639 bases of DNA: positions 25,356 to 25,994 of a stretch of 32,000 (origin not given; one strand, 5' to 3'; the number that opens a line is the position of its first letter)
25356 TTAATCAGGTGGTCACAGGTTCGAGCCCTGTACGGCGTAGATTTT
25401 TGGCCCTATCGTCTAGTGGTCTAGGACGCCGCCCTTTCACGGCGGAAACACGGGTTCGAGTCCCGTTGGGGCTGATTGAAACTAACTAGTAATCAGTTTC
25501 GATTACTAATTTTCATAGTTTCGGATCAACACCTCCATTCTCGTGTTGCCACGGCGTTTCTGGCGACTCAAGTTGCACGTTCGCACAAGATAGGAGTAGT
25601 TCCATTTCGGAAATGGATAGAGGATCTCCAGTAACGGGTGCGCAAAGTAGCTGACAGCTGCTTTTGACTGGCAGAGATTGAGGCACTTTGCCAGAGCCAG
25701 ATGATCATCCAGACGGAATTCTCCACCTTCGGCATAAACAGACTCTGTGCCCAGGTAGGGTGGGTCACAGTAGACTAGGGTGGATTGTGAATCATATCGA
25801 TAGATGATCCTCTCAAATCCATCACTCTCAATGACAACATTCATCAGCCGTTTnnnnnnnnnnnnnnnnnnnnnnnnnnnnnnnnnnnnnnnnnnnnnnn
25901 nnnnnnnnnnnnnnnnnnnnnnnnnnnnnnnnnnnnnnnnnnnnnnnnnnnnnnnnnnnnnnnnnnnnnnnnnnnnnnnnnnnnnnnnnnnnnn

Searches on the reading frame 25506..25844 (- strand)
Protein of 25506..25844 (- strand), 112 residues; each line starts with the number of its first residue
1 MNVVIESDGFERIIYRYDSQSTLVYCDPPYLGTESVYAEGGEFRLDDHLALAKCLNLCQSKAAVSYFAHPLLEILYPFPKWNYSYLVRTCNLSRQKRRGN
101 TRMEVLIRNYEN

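Call 53: search_protein_families(library=pfam, proteins=[window:25506-25844:-], max_evalue=1)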
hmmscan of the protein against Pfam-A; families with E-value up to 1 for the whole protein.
window:25506-25844:- (112 aa): 1 family
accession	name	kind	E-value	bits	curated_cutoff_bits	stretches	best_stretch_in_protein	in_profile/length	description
PF02086.21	MethyltransfD12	-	3.4e-06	27.4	22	1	2-66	157-225/253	D12 class N6 adenine-specific DNA methyltransferase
